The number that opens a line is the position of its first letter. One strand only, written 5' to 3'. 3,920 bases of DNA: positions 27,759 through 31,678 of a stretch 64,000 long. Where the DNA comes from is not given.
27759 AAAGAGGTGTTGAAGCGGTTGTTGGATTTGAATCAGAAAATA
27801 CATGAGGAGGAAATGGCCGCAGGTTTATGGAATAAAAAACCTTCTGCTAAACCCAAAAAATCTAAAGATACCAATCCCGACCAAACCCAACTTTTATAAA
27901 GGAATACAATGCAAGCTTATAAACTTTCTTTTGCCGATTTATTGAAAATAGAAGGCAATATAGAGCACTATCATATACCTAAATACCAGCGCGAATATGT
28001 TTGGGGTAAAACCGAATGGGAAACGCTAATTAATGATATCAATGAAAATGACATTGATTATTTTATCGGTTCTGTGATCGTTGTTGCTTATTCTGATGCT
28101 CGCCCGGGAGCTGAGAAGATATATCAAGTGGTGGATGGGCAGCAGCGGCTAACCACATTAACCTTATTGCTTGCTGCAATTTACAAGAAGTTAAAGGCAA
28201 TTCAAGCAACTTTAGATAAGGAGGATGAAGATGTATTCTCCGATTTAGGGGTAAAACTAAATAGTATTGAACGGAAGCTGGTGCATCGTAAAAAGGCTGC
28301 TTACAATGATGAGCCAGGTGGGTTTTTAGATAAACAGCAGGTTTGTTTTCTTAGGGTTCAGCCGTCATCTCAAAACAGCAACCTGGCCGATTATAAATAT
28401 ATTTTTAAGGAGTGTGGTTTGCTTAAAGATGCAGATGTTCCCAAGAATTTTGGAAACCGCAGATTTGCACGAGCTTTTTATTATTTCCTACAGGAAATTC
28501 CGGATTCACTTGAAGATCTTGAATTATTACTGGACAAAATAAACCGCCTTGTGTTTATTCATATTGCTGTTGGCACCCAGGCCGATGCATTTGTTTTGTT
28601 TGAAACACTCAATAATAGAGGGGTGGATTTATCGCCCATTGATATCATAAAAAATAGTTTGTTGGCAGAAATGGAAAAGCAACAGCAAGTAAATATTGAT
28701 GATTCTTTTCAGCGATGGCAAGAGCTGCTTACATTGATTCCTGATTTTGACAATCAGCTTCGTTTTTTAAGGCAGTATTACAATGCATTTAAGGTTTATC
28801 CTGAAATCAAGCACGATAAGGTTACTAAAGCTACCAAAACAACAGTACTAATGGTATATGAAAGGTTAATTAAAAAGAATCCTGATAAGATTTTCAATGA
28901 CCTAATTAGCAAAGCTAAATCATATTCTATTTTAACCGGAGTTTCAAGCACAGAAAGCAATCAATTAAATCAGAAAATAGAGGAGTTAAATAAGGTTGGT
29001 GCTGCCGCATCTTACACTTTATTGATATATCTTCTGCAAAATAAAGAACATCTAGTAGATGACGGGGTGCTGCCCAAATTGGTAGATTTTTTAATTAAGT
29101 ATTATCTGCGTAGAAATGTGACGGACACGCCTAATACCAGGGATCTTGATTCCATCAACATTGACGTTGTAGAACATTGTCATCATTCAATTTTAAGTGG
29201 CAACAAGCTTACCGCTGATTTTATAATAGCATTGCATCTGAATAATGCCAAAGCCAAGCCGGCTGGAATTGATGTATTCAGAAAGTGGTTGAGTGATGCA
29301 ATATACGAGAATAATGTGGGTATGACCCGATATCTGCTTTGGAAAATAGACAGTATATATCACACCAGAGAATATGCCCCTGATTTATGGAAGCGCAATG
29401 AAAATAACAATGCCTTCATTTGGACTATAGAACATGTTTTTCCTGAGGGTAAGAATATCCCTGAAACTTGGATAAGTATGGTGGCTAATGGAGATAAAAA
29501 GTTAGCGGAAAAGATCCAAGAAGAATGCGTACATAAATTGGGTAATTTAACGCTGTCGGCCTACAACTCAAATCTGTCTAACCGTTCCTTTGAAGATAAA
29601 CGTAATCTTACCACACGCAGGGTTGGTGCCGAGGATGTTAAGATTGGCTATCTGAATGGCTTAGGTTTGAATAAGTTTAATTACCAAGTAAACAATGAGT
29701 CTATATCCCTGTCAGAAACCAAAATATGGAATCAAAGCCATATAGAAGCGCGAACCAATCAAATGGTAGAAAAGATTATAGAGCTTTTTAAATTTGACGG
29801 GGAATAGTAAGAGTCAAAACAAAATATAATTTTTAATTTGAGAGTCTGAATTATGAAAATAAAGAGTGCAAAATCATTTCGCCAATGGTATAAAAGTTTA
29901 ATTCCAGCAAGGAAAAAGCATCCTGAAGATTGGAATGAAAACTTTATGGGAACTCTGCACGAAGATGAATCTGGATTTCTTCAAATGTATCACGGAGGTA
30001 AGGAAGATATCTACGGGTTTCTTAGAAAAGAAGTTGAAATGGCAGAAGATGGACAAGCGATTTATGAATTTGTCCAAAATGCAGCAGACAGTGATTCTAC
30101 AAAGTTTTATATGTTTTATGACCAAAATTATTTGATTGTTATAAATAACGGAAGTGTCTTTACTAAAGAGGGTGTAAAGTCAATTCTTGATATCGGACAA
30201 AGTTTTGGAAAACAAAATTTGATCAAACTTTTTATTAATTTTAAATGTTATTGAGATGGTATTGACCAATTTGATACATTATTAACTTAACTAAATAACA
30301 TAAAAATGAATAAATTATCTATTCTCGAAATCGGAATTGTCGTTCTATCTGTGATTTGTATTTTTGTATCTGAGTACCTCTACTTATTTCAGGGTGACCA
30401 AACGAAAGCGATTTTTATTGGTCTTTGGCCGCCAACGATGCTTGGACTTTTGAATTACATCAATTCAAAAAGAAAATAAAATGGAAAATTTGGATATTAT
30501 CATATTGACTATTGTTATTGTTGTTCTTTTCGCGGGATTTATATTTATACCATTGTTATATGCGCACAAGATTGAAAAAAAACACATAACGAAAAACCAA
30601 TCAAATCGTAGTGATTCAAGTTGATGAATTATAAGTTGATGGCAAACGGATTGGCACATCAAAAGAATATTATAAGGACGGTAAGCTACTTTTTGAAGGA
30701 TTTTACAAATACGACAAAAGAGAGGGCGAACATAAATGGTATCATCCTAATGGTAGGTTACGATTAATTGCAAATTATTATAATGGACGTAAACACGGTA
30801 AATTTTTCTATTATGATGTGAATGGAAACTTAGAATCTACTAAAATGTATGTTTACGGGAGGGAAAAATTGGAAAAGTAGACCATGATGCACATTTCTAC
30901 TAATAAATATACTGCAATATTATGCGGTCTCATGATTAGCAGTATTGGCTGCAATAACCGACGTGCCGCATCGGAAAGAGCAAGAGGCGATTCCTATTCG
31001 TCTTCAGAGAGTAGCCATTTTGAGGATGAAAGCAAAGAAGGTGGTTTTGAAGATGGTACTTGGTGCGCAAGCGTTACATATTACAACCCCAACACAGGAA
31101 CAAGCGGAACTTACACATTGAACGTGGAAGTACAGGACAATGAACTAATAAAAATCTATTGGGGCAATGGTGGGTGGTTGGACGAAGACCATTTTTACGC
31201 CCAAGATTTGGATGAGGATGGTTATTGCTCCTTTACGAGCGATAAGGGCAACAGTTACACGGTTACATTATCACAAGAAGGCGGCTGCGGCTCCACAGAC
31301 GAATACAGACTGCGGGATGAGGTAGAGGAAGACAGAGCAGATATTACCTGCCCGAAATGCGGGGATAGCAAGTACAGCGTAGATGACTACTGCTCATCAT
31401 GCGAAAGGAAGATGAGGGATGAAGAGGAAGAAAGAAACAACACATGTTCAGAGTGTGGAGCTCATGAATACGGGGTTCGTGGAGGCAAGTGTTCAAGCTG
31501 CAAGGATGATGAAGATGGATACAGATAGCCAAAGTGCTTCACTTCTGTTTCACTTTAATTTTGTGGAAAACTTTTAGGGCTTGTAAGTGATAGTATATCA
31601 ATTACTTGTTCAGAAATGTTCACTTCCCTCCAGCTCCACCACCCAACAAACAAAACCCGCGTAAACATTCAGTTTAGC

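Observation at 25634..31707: About 6 kb integrase-less island inserted at the ssrA (tmRNA) 3' end, bracketed by a 46-bp perfect / 84-bp imperfect direct repeat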

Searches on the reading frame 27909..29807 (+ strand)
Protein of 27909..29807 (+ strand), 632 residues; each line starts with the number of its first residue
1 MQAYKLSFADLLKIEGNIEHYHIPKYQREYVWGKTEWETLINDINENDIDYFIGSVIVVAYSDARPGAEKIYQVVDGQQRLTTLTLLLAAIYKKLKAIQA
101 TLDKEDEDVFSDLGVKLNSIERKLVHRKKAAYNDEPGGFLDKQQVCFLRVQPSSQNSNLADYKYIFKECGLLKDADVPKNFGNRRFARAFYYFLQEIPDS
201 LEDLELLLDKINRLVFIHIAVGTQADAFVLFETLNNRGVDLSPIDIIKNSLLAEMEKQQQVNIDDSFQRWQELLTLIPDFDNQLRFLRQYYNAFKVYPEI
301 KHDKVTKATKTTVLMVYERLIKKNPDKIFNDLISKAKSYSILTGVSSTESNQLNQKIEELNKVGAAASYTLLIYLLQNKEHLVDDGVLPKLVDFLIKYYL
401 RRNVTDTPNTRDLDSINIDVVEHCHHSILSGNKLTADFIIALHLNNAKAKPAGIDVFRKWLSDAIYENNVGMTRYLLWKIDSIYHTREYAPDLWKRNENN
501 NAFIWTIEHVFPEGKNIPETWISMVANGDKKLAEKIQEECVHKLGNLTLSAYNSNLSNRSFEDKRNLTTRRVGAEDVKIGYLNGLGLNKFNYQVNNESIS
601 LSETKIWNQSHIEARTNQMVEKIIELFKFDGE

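Call 6: search_protein_families(library=pfam, max_evalue=0.01, proteins=[window:27909-29807:+])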
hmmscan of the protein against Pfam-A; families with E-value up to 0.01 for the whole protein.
window:27909-29807:+ (632 aa): 2 families
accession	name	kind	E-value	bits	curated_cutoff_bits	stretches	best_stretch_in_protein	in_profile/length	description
PF03235.19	GmrSD_N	-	8.1e-38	131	33.2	1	18-251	11-198/199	GmrSD restriction endonuclease, N-terminal domain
PF07510.16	GmrSD_C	-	3.6e-15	56.5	23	1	457-621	8-137/138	GmrSD restriction endonucleases, C-terminal domain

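Call 7: search_protein_families(library=padloc, max_evalue=0.01, proteins=[window:27909-29807:+])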
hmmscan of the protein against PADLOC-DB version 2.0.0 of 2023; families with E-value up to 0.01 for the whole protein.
window:27909-29807:+ (632 aa): 36 families (the best 25 are shown)
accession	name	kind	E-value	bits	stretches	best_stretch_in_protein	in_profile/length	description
PDLC02696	Orf5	-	1.2e-62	210.6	1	21-567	1-548/558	Orf5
PDLC02693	Orf5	-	1e-57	194.4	2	171-626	130-541/543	Orf5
PDLC04155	HEC-06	-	2e-50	169.9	2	202-566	187-519/562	-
PDLC04154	HEC-06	-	1.4e-48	164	2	183-567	165-526/569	-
PDLC02700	Orf5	-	1.8e-42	143.8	1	19-567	10-517/555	Orf5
PDLC04157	HEC-06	-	2.6e-42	143.1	1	19-567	21-517/558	-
PDLC02687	Orf5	-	1.2e-41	141.2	1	8-566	8-519/543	Orf5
PDLC02695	Orf5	-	4e-37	125.9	2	17-123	16-130/601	Orf5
PDLC02691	Orf5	-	6e-33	112.3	1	19-566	19-540/579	Orf5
PDLC02692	Orf5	-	1.7e-24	84.5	1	20-420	7-389/558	Orf5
PDLC02701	Orf5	-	8.1e-24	82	1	20-295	19-290/596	Orf5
PDLC02698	Orf5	-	6e-22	76.1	2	213-421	210-405/573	Orf5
PDLC02702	Orf5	-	1.9e-21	74.5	1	21-578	3-510/543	Orf5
PDLC02690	Orf5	-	3.7e-21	73.6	2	19-96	8-83/531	Orf5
PDLC02792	SspE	-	1.3e-20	71.4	2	6-112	11-133/771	SspE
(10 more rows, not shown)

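Call 29: find_homologous_proteins(query=window:27909-29807:+, max_evalue=1e-30)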
Query window:27909-29807:+ (632 aa): 2914 proteins with E <= 1e-30 among 8000 candidates; the best 120 are listed.
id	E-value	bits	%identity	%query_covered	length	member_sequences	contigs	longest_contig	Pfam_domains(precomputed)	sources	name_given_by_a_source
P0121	0.0e+0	1368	96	100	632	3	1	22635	PF07510.17,PF03235.20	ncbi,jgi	jgi:uncharacterized protein with ParB-like and HNH nuclease domain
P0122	0.0e+0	1256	87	100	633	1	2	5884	PF07510.17,PF03235.20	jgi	jgi:uncharacterized protein with ParB-like and HNH nuclease domain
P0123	0.0e+0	1052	73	100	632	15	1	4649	PF07510.17,PF03235.20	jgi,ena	jgi:uncharacterized protein with ParB-like and HNH nuclease domain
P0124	0.0e+0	1052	73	100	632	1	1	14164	PF07510.17,PF03235.20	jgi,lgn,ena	jgi:uncharacterized protein with ParB-like and HNH nuclease domain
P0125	0.0e+0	1045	72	100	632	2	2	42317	PF07510.17,PF03235.20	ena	-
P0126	0.0e+0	1041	72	100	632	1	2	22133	PF07510.17,PF03235.20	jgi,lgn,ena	jgi:uncharacterized protein with ParB-like and HNH nuclease domain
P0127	0.0e+0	1040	71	100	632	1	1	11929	PF07510.17,PF03235.20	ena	-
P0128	0.0e+0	1038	72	100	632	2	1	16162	PF07510.17,PF03235.20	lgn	-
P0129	0.0e+0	1037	72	100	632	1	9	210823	PF07510.17,PF03235.20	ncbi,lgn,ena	-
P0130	0.0e+0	1035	71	100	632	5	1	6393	PF07510.17,PF03235.20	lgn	-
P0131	0.0e+0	1029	71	100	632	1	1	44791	PF07510.17,PF03235.20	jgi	jgi:uncharacterized protein with ParB-like and HNH nuclease domain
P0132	4.2e-276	935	65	100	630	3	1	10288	PF07510.17,PF03235.20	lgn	-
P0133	6.1e-275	932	65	100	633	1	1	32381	PF07510.17,PF03235.20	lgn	-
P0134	1.3e-272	924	63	100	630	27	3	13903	PF07510.17,PF03235.20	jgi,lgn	-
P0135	2.2e-270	917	65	100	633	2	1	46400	PF07510.17,PF03235.20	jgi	jgi:uncharacterized protein with ParB-like and HNH nuclease domain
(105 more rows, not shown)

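Call 30: find_encoding_contigs(protein=P0121, flank=10000, max_places=4)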
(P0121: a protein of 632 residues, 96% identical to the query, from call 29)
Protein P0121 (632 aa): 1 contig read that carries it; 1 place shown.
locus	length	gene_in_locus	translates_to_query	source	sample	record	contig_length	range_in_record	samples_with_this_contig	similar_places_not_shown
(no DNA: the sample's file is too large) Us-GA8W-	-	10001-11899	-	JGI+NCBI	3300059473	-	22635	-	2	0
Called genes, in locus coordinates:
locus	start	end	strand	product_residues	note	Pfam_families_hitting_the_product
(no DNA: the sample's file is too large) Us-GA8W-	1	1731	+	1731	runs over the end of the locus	PF00270:DEAD, PF04851:ResIII, PF00271:Helicase_C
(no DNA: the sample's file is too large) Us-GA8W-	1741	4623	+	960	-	PF00176:SNF2-rel_dom, PF00270:DEAD (weak), PF04851:ResIII, PF00271:Helicase_C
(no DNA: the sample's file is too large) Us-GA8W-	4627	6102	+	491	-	-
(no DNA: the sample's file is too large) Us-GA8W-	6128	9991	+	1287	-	PF07669:Eco57I, PF20473:MmeI_Mtase, PF20466:MmeI_TRD (weak)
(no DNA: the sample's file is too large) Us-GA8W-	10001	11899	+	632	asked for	PF03235:GmrSD_N, PF07510:GmrSD_C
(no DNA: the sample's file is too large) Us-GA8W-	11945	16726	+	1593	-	PF13589:HATPase_c_3 (faint), PF25794:SACS (weak)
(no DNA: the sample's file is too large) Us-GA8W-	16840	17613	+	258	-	?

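Call 31: find_encoding_contigs(protein=P0122, flank=10000, max_places=3)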
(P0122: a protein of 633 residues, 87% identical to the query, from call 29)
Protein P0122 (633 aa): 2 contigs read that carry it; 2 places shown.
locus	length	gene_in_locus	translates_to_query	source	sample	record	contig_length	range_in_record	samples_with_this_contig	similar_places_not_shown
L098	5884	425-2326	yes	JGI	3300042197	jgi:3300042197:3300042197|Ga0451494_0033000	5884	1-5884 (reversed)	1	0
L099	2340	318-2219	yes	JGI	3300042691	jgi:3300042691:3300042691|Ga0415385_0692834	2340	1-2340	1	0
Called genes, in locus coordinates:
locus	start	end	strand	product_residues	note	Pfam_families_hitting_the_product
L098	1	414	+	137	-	?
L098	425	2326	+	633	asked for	PF03235:GmrSD_N, PF07510:GmrSD_C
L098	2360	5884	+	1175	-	?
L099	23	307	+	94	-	-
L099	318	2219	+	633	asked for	PF03235:GmrSD_N, PF07510:GmrSD_C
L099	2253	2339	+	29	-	?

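Call 32: find_encoding_contigs(protein=P0129, flank=10000, max_places=4)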
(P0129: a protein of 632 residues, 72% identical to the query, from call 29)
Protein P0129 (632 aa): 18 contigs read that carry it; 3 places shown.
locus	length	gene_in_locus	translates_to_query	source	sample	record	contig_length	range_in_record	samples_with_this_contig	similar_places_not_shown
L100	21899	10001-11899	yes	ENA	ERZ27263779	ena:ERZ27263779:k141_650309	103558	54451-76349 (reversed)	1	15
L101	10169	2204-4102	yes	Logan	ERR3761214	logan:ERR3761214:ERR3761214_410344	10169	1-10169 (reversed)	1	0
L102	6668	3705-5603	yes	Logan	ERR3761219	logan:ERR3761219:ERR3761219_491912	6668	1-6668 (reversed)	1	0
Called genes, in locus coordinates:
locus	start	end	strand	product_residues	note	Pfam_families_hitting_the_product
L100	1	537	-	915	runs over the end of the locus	PF00078:RVT_1, PF22561:HisKin-conflict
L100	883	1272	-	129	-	-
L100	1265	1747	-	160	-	PF01272:GreA_GreB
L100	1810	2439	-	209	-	PF01712:dNK (faint)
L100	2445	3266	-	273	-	-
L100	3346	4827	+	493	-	PF00004:AAA (faint), PF00158:Sigma54_activat, PF01078:Mg_chelatase (faint), PF14532:Sigma54_activ_2, PF07728:AAA_5, PF25601:AAA_lid_14 (weak)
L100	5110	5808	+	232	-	-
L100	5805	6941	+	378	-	PF14487:DarT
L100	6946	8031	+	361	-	-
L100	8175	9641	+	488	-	PF11074:DUF2779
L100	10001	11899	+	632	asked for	PF03235:GmrSD_N, PF07510:GmrSD_C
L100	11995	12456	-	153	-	-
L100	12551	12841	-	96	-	-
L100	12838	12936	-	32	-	-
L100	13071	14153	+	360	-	-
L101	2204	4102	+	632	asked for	PF03235:GmrSD_N, PF07510:GmrSD_C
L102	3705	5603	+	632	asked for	PF03235:GmrSD_N, PF07510:GmrSD_C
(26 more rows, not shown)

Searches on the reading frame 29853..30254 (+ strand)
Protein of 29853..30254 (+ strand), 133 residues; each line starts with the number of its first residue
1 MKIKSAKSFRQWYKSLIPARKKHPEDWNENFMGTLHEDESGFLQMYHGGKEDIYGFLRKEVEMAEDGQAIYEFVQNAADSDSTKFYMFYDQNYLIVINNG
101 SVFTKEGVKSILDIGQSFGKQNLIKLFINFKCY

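Call 6: search_protein_families(library=pfam, max_evalue=0.01, proteins=[window:29853-30254:+])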
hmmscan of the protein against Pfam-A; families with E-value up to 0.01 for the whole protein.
window:29853-30254:+ (133 aa): 1 family
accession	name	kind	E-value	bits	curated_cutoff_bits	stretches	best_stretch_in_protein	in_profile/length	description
PF25794.1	SACS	-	7.2e-05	23.1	32.8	0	51-92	2-43/247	Sacsin domain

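Call 7: search_protein_families(library=padloc, max_evalue=0.01, proteins=[window:29853-30254:+])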
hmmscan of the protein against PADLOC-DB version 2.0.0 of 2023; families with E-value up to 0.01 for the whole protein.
window:29853-30254:+ (133 aa): 6 families
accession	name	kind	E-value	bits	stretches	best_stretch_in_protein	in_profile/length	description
PDLC03970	TmtA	-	3.7e-46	155.7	1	1-117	1-113/1552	-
PDLC03968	TmtA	-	3.8e-11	39.4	1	48-117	48-128/1486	-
PDLC03972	TmtA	-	7.3e-09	32.2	1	70-120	45-100/1302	-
PDLC03964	TmtA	-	2.4e-07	27.2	1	53-117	31-102/1538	-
PDLC03966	TmtA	-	1.3e-05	21.2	1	58-117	35-107/1655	-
PDLC03965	TmtA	-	4.5e-05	19.6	1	66-117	30-85/1370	-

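Call 43: search_protein_families(library=phrogs, max_evalue=0.01, proteins=[window:29853-30254:+])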
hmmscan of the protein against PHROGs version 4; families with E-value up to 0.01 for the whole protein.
window:29853-30254:+ (133 aa): 1 family
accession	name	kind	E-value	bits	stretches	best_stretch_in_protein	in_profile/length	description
phrog_6077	-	unknown function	0.0054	16.9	1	68-105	20-57/366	-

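Call 44: search_protein_families(library=ncbifam, max_evalue=0.01, proteins=[window:29853-30254:+])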
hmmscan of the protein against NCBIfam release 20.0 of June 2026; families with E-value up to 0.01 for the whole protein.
window:29853-30254:+ (133 aa): 1 family
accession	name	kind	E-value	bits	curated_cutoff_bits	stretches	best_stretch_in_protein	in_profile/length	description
NF047352.1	P_loop_sacsin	domain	2.1e-10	40.9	50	1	68-118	2-52/80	sacsin N-terminal ATP-binding-like domain-containing protein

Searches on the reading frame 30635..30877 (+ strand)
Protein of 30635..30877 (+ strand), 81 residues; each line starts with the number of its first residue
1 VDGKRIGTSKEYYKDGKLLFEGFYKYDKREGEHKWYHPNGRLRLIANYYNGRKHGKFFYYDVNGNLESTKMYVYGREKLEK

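Call 43: search_protein_families(library=phrogs, max_evalue=0.01, proteins=[window:30635-30877:+])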
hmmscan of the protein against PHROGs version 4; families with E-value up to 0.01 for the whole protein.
seq(81 aa): 1 family
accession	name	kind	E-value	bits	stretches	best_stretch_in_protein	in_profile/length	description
phrog_7324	-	unknown function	0.0022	18.3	1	2-72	143-212/333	-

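Call 44: search_protein_families(library=ncbifam, max_evalue=0.01, proteins=[window:30635-30877:+])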
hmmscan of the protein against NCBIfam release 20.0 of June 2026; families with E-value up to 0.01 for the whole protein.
seq(81 aa): 1 family
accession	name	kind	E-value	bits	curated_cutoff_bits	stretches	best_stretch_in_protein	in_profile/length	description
NF033566.1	adhes_LIC20035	equivalog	0.0001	21.3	250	1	4-41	274-310/434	LIC20035 family adhesin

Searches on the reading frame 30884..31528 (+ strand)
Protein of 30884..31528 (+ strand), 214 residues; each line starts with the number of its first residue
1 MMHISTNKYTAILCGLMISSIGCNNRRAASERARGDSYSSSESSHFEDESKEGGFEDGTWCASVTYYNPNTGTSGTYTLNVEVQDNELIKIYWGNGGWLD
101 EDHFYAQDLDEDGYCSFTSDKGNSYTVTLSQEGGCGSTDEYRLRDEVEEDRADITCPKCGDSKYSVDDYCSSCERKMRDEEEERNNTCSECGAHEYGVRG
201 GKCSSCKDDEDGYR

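Call 6: search_protein_families(library=pfam, max_evalue=0.01, proteins=[window:30884-31528:+])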
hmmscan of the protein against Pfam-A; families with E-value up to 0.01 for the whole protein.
window:30884-31528:+ (214 aa): 0 families

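Call 7: search_protein_families(library=padloc, max_evalue=0.01, proteins=[window:30884-31528:+])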
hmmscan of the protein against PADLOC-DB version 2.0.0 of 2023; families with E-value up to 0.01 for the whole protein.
window:30884-31528:+ (214 aa): 1 family
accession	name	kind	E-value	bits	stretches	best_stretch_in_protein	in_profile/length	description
PDLC04162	HEC-08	-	0.0033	14.6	1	137-195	213-271/358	-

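Call 35: find_related_loci(query=window:30884-31528:+, collection=viral_contigs, flank=10000)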
Query window:30884-31528:+ (214 aa) in viral_contigs; peptide patterns used: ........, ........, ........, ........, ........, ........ (x = any residue, [..] = any of these).
6 stretches matched a pattern, but none encodes a relative of the query by tblastn (E <= 1e-3).

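Call 42: list_cluster_members(proteins=[P0121, window:27909-29807:+, window:30884-31528:+, window:26123-26578:-])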
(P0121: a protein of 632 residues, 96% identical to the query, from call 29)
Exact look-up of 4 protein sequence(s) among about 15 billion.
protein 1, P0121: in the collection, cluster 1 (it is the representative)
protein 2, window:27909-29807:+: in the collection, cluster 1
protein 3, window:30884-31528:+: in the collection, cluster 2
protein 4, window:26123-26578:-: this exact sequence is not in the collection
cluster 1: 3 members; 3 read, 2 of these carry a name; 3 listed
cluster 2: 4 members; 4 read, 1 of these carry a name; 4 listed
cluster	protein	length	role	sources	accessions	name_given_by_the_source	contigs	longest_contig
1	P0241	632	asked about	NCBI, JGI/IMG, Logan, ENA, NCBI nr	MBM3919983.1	MAG: DUF262 domain-containing protein [Sphingomonadales bacterium] | DUF262 domain-containing protein [Sphingomonadales bacterium]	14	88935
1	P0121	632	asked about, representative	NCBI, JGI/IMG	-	uncharacterized protein with ParB-like and HNH nuclease domain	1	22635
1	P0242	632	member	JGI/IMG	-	-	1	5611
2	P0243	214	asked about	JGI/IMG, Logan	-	-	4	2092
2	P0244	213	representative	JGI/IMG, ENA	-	-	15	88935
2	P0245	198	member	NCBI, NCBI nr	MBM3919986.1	MAG: hypothetical protein FJ347_02040 [Sphingomonadales bacterium] | hypothetical protein [Sphingomonadales bacterium]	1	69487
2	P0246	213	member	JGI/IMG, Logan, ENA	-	-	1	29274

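Call 43: search_protein_families(library=phrogs, max_evalue=0.01, proteins=[window:30884-31528:+])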
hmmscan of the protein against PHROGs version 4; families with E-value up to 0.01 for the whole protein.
window:30884-31528:+ (214 aa): 0 families

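Call 44: search_protein_families(library=ncbifam, max_evalue=0.01, proteins=[window:30884-31528:+])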
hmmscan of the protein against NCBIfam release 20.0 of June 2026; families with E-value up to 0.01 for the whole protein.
window:30884-31528:+ (214 aa): 1 family
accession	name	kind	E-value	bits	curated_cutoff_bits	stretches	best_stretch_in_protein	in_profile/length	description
NF003214.0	PRK04179.1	equivalog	0.0097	15.8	71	0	151-173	15-38/62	50S ribosomal protein L37e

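Call 55: search_protein_representatives(protein=window:30884-31528:+)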
Query: 214 residues. Proteins with E-value up to 0.001 (for the whole library): 505; up to 1e-10: 311; up to 1e-30: 14. The best 150 are listed.
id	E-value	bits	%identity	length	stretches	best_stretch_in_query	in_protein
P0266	1.2e-48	182.4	50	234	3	22-208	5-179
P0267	2.4e-47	178.2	49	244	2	18-207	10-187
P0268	5.5e-45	170.5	54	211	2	50-182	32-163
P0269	8.9e-42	160.0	52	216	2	39-173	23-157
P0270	2.2e-41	158.7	49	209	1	36-211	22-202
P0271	9.2e-41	156.6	52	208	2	38-176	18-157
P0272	8.9e-40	153.4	43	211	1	13-209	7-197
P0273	1.0e-35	140.2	48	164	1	38-182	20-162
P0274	1.3e-35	139.7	42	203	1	14-211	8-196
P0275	8.7e-35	137.1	50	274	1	41-183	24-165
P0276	4.6e-33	131.5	54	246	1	17-140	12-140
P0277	1.4e-31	126.6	49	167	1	42-162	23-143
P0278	4.9e-31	124.8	48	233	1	12-151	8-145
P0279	6.3e-31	124.5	61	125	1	32-129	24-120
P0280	1.3e-30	123.4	48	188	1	12-153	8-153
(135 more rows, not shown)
